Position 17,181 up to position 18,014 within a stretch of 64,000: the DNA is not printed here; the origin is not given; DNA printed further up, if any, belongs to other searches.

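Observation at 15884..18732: Six-gene minus-strand operon pairing two stand-alone PilZ receptors and a Zn-ribbon microprotein with DUF4416, a PflX-like radical SAM enzyme and a DUF2062 membrane protein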

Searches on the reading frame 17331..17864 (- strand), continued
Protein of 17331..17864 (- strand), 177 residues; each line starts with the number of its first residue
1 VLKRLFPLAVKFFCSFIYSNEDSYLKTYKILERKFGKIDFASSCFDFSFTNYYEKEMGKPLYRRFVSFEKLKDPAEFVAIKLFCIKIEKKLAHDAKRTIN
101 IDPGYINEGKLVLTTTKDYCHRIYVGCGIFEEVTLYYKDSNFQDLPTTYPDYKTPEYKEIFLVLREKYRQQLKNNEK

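Call 59: find_encoding_contigs(protein=P0265, flank=6000, max_places=1)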
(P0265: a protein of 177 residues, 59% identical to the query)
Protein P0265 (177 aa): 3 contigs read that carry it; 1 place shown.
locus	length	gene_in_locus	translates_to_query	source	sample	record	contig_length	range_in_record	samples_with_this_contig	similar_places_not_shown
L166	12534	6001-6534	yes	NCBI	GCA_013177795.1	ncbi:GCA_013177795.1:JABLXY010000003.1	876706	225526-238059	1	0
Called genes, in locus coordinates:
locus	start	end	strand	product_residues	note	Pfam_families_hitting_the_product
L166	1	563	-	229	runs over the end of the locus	PF00005:ABC_tran, PF13304:AAA_21 (faint)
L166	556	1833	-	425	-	PF12704:MacB_PCD, PF02687:FtsX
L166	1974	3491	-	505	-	PF01336:tRNA_anti-codon, PF00152:tRNA-synt_2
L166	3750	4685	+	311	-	PF01073:3Beta_HSD, PF01370:Epimerase, PF04321:RmlD_sub_bind (faint), PF07993:NAD_binding_4 (faint), PF16363:GDP_Man_Dehyd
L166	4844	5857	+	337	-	PF00294:PfkB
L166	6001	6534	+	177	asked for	PF14385:DUF4416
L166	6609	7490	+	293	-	PF03755:YicC-like_N, PF08340:YicC-like_C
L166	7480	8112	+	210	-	PF00625:Guanylate_kin, PF13238:AAA_18 (weak), PF13401:AAA_22 (faint)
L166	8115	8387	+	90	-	PF01192:RNA_pol_Rpb6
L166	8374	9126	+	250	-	PF00215:OMPdecase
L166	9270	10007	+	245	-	PF08032:SpoU_sub_bind, PF00588:SpoU_methylase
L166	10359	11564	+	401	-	PF28597:T2SSF_N, PF00482:T2SSF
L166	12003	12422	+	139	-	PF06676:DUF1178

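Call 60: find_encoding_contigs(protein=P0348, flank=6000, max_places=1)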
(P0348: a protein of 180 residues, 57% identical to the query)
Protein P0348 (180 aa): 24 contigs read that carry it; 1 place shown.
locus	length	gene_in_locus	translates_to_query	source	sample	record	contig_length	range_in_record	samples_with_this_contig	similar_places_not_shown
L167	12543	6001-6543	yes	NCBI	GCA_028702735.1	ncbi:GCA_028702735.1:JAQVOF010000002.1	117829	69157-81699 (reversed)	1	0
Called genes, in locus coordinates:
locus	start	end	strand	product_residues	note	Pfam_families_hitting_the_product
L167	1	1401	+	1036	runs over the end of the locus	-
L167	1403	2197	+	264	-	PF12838:Fer4_7 (weak), PF13247:Fer4_11, PF12838:Fer4_7, PF13237:Fer4_10 (weak), PF00037:Fer4 (weak), PF12837:Fer4_6 (weak), PF13187:Fer4_9 (weak), PF09163:Form-deh_trans, +5 more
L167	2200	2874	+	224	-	PF01292:Ni_hydr_CYTB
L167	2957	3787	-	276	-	PF00696:AA_kinase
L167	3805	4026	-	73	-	-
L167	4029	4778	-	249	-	-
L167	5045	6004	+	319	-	PF00294:PfkB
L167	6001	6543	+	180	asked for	PF14385:DUF4416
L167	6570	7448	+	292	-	PF03755:YicC-like_N, PF08340:YicC-like_C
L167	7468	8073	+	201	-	PF00625:Guanylate_kin, PF13238:AAA_18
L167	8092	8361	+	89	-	PF01192:RNA_pol_Rpb6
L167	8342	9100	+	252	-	PF00215:OMPdecase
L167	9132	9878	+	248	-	PF08032:SpoU_sub_bind, PF00588:SpoU_methylase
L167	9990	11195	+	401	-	PF28597:T2SSF_N, PF00482:T2SSF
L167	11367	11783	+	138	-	PF06676:DUF1178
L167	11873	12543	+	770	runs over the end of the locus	PF00291:PALP, PF01406:tRNA-synt_1e, PF09334:tRNA-synt_1g (faint), PF09190:DALR_2, PF23493:CysS_C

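Call 61: find_encoding_contigs(protein=P0250, flank=6000, max_places=1)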
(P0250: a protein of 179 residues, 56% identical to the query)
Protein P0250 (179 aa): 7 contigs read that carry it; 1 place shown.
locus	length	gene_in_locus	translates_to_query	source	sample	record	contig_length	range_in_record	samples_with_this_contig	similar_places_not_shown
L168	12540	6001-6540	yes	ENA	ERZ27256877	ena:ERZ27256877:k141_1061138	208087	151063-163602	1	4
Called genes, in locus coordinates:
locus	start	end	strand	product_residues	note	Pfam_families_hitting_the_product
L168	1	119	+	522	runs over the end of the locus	PF03853:YjeF_N, PF01256:Carb_kinase, PF02110:HK (faint)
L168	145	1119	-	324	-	PF00348:polyprenyl_synt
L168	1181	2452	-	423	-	PF00919:UPF0004, PF04055:Radical_SAM, PF18693:TRAM_2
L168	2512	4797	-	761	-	PF13491:FtsK_4TM, PF17854:FtsK_alpha, PF01580:FtsK_SpoIIIE, PF09397:FtsK_gamma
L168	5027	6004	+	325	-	PF00294:PfkB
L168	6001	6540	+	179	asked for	PF14385:DUF4416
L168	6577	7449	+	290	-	PF03755:YicC-like_N, PF08340:YicC-like_C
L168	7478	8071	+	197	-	PF00625:Guanylate_kin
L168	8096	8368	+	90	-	PF01192:RNA_pol_Rpb6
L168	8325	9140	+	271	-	PF00215:OMPdecase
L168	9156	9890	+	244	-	PF08032:SpoU_sub_bind, PF00588:SpoU_methylase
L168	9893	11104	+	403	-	PF28597:T2SSF_N, PF00482:T2SSF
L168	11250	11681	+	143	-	PF06676:DUF1178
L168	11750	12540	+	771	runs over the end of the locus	PF00291:PALP, PF00133:tRNA-synt_1 (faint), PF01406:tRNA-synt_1e, PF09334:tRNA-synt_1g (weak), PF09190:DALR_2 (weak), PF23493:CysS_C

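Call 62: search_protein_families(library=pfam, proteins=[L057:4803-6299:+, L057:3296-4795:+, L056:5503-7533:+, L051:3513-5729:+, L079:1614-3683:+, L044:6988-7977:+, L059:6163-7428:+, L067:1827-2852:+, L015:1598-3628:+, L039:7028-7927:+], max_evalue=0.001)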
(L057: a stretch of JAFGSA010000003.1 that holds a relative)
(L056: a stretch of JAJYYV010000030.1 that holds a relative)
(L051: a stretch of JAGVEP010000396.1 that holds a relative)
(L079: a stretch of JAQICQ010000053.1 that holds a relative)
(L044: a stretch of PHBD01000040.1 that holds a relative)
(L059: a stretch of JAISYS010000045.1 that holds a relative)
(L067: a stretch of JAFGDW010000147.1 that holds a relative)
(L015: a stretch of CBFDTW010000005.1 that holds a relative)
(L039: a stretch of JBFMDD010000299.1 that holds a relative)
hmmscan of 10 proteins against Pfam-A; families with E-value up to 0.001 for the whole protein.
L057:4803-6299:+ (498 aa): 12 families
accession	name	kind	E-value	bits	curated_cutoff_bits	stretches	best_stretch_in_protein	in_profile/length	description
PF13485.12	Peptidase_MA_2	-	5.2e-16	59.5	32.4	1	128-331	8-200/201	Peptidase MA superfamily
PF07719.23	TPR_2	-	4.1e-10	39.4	27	0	435-458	4-27/34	Tetratricopeptide repeat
PF14559.12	TPR_19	-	8.3e-10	39.3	25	1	376-424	3-51/68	Tetratricopeptide repeat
PF13432.12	TPR_16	-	5.6e-09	36.7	32.7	1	371-426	4-59/65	Tetratricopeptide repeat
PF13428.12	TPR_14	-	1e-07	32.3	23.5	0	371-406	8-43/44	Tetratricopeptide repeat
PF13181.12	TPR_8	-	1.1e-06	28.7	25.7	0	400-429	3-32/34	Tetratricopeptide repeat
PF13414.12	TPR_11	-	2.7e-06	27.4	26.8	0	372-405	2-35/42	TPR repeat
PF13431.12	TPR_17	-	3.7e-06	27.2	24.4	1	387-417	2-32/34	Tetratricopeptide repeat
PF13176.12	TPR_7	-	1e-05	25.7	27.9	0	374-397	9-34/36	Tetratricopeptide repeat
PF00515.34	TPR_1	-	2.8e-05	24.2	27.8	0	435-457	4-26/34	Tetratricopeptide repeat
PF13424.12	TPR_12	-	7.5e-05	23.3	30.1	0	378-424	17-71/77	Tetratricopeptide repeat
PF13174.12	TPR_6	-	0.00013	22.8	26.3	0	435-463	3-31/33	Tetratricopeptide repeat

L057:3296-4795:+ (499 aa): 3 families
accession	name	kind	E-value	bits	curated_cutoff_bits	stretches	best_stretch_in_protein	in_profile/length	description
PF07610.17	DUF1573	-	3.9e-12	46.5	26.1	1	26-109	2-86/98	Protein of unknown function (DUF1573)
PF22544.2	HYDIN_VesB_CFA65-like_Ig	-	3.5e-11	43.6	25.5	1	23-108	1-88/100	HYDIN/CFA65/VesB-like, Ig-like domain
PF22067.2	Cep192_D3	-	2.6e-05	24.7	27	1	38-110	14-87/99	Cep192 domain 3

L056:5503-7533:+ (676 aa): 22 families
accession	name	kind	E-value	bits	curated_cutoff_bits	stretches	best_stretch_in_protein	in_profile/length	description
PF07719.23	TPR_2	-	6e-25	85.7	27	1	460-490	3-33/34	Tetratricopeptide repeat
PF00515.34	TPR_1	-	3.8e-24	83.9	27.8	2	459-490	2-33/34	Tetratricopeptide repeat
PF13181.12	TPR_8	-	1.9e-21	74.8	25.7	1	460-490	3-33/34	Tetratricopeptide repeat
PF13431.12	TPR_17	-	2.8e-21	74.4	24.4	1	555-580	8-33/34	Tetratricopeptide repeat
PF14559.12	TPR_19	-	7.6e-20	71.5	25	2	608-661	5-58/68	Tetratricopeptide repeat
PF13424.12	TPR_12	-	3.2e-19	69.3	30.1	1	459-520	4-73/77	Tetratricopeptide repeat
PF13428.12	TPR_14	-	4.8e-18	64.3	23.5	1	462-501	5-44/44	Tetratricopeptide repeat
PF13432.12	TPR_16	-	5.7e-15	55.9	32.7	2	464-520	3-59/65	Tetratricopeptide repeat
PF23914.1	TPR_CcmH_CycH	-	1.9e-14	54.2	42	2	556-659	46-152/158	Cytochrome c-type biogenesis protein H TPR domain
PF13174.12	TPR_6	-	5.1e-12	46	26.3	0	460-491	2-33/33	Tetratricopeptide repeat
PF13371.12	TPR_9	-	4.4e-11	43.1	35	0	533-585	2-54/73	Tetratricopeptide repeat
PF13414.12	TPR_11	-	4.9e-10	39.4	26.8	0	466-502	2-38/42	TPR repeat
PF13176.12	TPR_7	-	1.6e-08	34.4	27.9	0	460-490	1-31/36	Tetratricopeptide repeat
PF13374.12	TPR_10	-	6.2e-07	29.7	27.5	0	464-487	8-31/42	Tetratricopeptide repeat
PF24575.1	TPR_Slam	-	1.7e-06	28.8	35.2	0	635-672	54-91/104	Surface lipoprotein assembly modifier, N-terminal TPR repeats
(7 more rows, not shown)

L051:3513-5729:+ (738 aa): 16 families
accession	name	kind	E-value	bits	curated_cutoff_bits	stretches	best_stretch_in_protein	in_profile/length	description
PF00884.28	Sulfatase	-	5.2e-42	144.6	25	1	132-401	2-300/301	Sulfatase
PF01663.27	Phosphodiest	-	3.9e-20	73.2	23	2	133-202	1-67/342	Type I phosphodiesterase / nucleotide pyrophosphatase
PF16347.10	SGSH_C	-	2.6e-17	63.8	29.3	1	349-492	1-150/154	N-sulphoglucosamine sulphohydrolase, C-terminal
PF13432.12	TPR_16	-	4.1e-17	62.7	32.7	2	658-720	3-65/65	Tetratricopeptide repeat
PF13428.12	TPR_14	-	6e-15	54.7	23.5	2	653-693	2-42/44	Tetratricopeptide repeat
PF07719.23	TPR_2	-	7.1e-15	54.3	27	2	653-685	2-34/34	Tetratricopeptide repeat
PF14559.12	TPR_19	-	3.8e-13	50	25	1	664-724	3-63/68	Tetratricopeptide repeat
PF13181.12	TPR_8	-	3.9e-12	45.8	25.7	1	653-685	2-34/34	Tetratricopeptide repeat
PF13176.12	TPR_7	-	7.6e-12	44.8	27.9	0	688-720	1-35/36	Tetratricopeptide repeat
PF00515.34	TPR_1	-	3.6e-11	42.8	27.8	1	653-685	2-34/34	Tetratricopeptide repeat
PF13431.12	TPR_17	-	9.8e-10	38.4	24.4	0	708-731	1-24/34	Tetratricopeptide repeat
PF13424.12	TPR_12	-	3.3e-08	34.1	30.1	1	654-716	5-75/77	Tetratricopeptide repeat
PF13414.12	TPR_11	-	1e-06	28.8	26.8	0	701-727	9-35/42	TPR repeat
PF23914.1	TPR_CcmH_CycH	-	1.5e-05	25.4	42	0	590-684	56-153/158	Cytochrome c-type biogenesis protein H TPR domain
PF24575.1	TPR_Slam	-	5.9e-05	23.9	35.2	0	688-735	49-96/104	Surface lipoprotein assembly modifier, N-terminal TPR repeats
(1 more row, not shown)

L079:1614-3683:+ (689 aa): 8 families
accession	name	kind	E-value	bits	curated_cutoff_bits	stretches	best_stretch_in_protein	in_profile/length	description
PF13646.12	HEAT_2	-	9.4e-35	119.2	27.7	4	601-677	9-86/88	HEAT repeats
PF03130.22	HEAT_PBS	-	4.5e-15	54.8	20.9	0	639-665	1-27/27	PBS lyase HEAT-like repeat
PF02985.28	HEAT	-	8.5e-13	47.7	23.5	0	656-683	2-29/31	HEAT repeat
PF00990.26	GGDEF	-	9.4e-10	38.9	23.8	1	145-226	5-87/161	Diguanylate cyclase, GGDEF domain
PF01347.28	Vitellogenin_N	-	3.2e-06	26.5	24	0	436-471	470-504/590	Lipoprotein amino terminal region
PF12717.13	Cnd1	-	0.0001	22.8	26.4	0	656-684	23-51/162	non-SMC mitotic condensation complex subunit 1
PF13513.12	HEAT_EZ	-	0.00023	22.1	27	0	409-425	39-55/55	HEAT-like repeat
PF18944.7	DUF5691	-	0.00069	19.6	27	0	603-675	165-237/491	Family of unknown function (DUF5691)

L044:6988-7977:+ (329 aa): 1 family
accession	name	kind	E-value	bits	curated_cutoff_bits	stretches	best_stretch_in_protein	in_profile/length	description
PF00294.29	PfkB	-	1.7e-35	123.2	25.8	1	20-320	2-298/302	pfkB family carbohydrate kinase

L059:6163-7428:+ (421 aa): 1 family
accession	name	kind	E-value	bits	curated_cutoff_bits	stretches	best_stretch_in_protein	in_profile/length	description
PF01964.24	ThiC_Rad_SAM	-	7.7e-185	615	25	1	4-419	3-416/420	Radical SAM ThiC family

L067:1827-2852:+ (341 aa): 7 families
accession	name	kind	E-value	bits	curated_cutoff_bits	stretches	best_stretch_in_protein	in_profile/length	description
PF07479.19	NAD_Gly3P_dh_C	-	3.4e-58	196.3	25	1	187-327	1-141/142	NAD-dependent glycerol-3-phosphate dehydrogenase C-terminus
PF01210.29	NAD_Gly3P_dh_N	-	2.9e-49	167.5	23.1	1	8-164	1-154/158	NAD-dependent glycerol-3-phosphate dehydrogenase N-terminus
PF20618.3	GPD_NAD_C_bact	-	1.2e-22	80.6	27.6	1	247-313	1-66/66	Bacterial GPD, NAD-dependent C-terminal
PF03807.23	F420_oxidored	-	3.5e-09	37.6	21.6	1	8-111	1-92/94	NADP oxidoreductase coenzyme F420-dependent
PF02558.23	ApbA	-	2.1e-06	27.9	22.2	1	9-118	1-107/150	Ketopantoate reductase PanE/ApbA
PF03446.21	NAD_binding_2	-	0.00013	22.4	21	1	8-95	1-75/161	NAD binding domain of 6-phosphogluconate dehydrogenase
PF02737.24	3HCDH_N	-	0.00026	21.4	22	1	8-51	1-44/180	3-hydroxyacyl-CoA dehydrogenase, NAD binding domain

L015:1598-3628:+ (676 aa): 7 families
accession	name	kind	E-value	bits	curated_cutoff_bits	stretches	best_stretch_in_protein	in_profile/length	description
PF17757.6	UvrB_inter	-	7.6e-37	125.8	22.9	1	161-249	2-91/91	UvrB interaction domain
PF12344.14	UvrB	-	1.1e-21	76.8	27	1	551-592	1-42/43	Ultra-violet resistance protein B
PF00271.37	Helicase_C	-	2.4e-20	73.2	23.5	1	433-544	5-109/110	Helicase conserved C-terminal domain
PF02151.25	UVR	-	5.4e-12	45.5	21.5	1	625-658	2-35/36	UvrB/uvrC motif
PF04851.21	ResIII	-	6.6e-12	46.1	22.5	1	12-88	2-83/164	Type III restriction enzyme, res subunit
PF00270.35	DEAD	-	1.2e-06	28.8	26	1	17-89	3-78/167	DEAD/DEAH box helicase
PF00225.29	Kinesin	-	0.00019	21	29.3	1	21-101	62-138/327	Kinesin motor domain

L039:7028-7927:+ (299 aa): 0 families

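Call 65: search_protein_representatives(alignment_id=A1)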
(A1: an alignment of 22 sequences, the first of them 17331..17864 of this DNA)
Query: 22 sequences, 177 profile positions. Proteins with E-value up to 0.001 (for the whole library): 2368; up to 1e-10: 1750; up to 1e-30: 691. The best 150 are listed.
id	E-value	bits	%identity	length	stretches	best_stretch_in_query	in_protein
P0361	5.4e-80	283.6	-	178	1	1-176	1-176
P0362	1.6e-65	236.5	-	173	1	1-173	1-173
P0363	2.1e-60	219.8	-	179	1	3-174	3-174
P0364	3.2e-60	219.2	-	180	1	8-174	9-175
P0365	3.7e-60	219.0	-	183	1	9-176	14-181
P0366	1.4e-58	213.8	-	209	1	9-170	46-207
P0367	2.9e-57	209.6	-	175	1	3-173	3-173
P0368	4.3e-57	209.0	-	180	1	5-174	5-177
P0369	3.7e-56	206.0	-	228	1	8-172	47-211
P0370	4.4e-56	205.7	-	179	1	3-175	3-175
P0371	1.9e-55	203.7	-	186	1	3-173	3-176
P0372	5.7e-55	202.1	-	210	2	91-173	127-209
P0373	1.2e-54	201.0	-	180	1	5-175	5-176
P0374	1.2e-54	201.0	-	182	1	6-175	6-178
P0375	1.4e-54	200.9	-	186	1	3-173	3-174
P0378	3.1e-53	196.5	-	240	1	9-174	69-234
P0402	2.3e-50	187.1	-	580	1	8-174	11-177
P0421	1.2e-47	178.3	-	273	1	15-174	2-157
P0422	1.5e-47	177.9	-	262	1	3-176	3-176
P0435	7.0e-47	175.8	-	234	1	7-174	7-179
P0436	7.3e-47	175.7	-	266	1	3-174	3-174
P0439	9.0e-47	175.4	-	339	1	8-175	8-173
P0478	1.0e-44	168.7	-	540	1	13-169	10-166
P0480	1.2e-44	168.5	-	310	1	4-176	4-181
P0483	1.5e-44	168.2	-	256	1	9-174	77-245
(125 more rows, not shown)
